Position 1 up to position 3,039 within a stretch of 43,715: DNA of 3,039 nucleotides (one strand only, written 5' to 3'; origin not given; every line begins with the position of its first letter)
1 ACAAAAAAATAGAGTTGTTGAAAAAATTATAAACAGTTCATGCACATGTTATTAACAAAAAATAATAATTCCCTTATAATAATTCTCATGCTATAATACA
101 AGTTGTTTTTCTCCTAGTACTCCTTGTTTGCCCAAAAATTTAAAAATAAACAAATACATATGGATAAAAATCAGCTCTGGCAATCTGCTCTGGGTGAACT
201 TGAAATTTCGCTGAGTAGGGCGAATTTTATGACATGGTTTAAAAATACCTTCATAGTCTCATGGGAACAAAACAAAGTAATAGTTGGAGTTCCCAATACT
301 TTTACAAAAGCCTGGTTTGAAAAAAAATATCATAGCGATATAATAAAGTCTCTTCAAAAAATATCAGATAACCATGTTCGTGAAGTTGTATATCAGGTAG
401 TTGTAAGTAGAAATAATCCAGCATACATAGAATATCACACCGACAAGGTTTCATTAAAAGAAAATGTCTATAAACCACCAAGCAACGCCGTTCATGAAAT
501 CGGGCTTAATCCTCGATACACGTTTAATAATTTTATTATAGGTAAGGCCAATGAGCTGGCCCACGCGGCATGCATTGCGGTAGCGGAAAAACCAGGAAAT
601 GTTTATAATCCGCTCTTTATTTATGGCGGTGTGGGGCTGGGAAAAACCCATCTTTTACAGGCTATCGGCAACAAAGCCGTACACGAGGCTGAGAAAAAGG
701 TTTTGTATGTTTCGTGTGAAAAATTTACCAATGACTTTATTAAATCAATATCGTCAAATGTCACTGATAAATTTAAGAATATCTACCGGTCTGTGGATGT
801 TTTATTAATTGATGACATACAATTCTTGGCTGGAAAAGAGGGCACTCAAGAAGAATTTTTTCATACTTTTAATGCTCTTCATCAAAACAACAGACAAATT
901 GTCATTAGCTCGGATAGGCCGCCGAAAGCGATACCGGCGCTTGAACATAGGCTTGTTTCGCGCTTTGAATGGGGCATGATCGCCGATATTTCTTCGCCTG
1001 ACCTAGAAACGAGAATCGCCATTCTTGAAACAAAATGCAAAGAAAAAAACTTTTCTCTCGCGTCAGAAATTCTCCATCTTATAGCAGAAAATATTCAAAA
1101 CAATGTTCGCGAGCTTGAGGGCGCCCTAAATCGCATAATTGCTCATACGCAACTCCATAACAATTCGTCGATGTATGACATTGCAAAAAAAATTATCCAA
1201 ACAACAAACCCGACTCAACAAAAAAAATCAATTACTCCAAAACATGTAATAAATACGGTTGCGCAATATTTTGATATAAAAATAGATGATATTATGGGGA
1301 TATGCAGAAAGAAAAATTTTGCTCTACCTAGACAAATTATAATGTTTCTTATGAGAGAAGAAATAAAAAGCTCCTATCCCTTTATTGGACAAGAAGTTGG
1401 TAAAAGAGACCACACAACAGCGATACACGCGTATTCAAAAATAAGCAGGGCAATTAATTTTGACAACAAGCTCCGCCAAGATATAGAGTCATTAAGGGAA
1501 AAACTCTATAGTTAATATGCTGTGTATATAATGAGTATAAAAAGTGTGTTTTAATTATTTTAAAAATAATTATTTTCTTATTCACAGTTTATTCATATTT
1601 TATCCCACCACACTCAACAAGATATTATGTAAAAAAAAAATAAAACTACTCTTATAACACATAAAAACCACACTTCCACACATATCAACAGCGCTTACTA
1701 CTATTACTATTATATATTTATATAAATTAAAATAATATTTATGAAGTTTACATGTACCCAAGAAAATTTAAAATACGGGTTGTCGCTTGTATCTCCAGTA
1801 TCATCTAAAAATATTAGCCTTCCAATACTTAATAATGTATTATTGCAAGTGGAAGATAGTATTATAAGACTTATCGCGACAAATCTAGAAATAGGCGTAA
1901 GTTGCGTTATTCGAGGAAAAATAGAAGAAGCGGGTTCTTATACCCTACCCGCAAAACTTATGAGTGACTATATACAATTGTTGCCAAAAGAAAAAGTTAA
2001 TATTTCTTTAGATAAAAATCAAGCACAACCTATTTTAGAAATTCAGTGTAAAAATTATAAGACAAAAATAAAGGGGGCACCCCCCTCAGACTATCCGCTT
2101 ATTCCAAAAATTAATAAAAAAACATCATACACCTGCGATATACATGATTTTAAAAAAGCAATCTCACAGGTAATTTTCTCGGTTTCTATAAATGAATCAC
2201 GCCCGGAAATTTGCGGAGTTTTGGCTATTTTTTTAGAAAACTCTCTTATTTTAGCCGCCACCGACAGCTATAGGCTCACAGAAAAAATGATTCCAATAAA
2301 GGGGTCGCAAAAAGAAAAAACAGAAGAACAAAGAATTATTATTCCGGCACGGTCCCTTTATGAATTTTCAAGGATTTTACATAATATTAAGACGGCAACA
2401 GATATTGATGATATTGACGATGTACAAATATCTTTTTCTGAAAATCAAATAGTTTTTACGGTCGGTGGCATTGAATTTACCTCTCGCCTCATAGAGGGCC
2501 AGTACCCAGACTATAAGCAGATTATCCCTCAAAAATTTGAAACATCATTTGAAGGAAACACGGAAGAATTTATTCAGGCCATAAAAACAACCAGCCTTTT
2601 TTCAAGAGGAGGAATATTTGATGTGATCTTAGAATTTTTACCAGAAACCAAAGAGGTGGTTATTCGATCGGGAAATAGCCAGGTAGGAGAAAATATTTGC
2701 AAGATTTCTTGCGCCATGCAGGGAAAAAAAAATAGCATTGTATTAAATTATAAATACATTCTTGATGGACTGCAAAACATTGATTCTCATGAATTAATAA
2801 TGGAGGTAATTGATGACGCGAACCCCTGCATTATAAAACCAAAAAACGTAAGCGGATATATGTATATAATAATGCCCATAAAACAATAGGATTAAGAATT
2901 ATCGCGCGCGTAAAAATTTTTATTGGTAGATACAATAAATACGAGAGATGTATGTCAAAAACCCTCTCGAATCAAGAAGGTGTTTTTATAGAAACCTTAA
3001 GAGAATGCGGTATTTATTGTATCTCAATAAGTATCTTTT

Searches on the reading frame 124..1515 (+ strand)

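Call 67: search_protein_families(library=pfam, proteins=[window:124-1515:+], max_evalue=0.001)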
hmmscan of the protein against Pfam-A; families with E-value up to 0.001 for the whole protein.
window:124-1515:+ (463 aa): 8 families
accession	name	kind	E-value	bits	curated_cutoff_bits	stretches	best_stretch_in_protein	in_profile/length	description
PF00308.24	Bac_DnaA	-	8.2e-72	241.1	23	1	128-287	1-161/162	Bacterial DnaA ATPAse domain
PF08299.17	Bac_DnaA_C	-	4e-24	84.9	31.5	1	373-440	2-69/69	Bacterial dnaA protein helix-turn-helix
PF11638.13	DnaA_N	-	9.1e-11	41.8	24.6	1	16-78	1-64/65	DnaA N-terminal domain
PF00004.35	AAA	-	4.6e-10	40.5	21.2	1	165-282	2-128/131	ATPase family associated with various cellular activities (AAA)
PF01695.23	IstB_IS21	-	3.6e-08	33.6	24.1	1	164-266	95-195/238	IstB-like ATP binding protein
PF13401.12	AAA_22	-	3e-06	28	27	0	164-235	8-96/130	AAA domain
PF01637.24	ATPase_2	-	5e-06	26.9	33.2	1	160-273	19-125/225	ATPase domain predominantly from Archaea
PF13173.12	AAA_14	-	5.3e-06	26.9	27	1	162-260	3-94/129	AAA domain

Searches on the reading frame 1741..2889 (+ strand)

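Call 67: search_protein_families(library=pfam, proteins=[window:1741-2889:+], max_evalue=0.001)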
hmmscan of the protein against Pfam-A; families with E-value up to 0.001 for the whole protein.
window:1741-2889:+ (382 aa): 3 families
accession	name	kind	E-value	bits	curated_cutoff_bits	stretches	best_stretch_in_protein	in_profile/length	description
PF02767.21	DNA_pol3_beta_2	-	1.9e-26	93.1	27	1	135-257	5-116/116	DNA polymerase III beta subunit, central domain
PF00712.24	DNA_pol3_beta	-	6.2e-24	84.9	24.4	2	1-122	1-120/120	DNA polymerase III beta subunit, N-terminal domain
PF02768.20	DNA_pol3_beta_3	-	2.7e-19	69.6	27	1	259-380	1-120/121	DNA polymerase III beta subunit, C-terminal domain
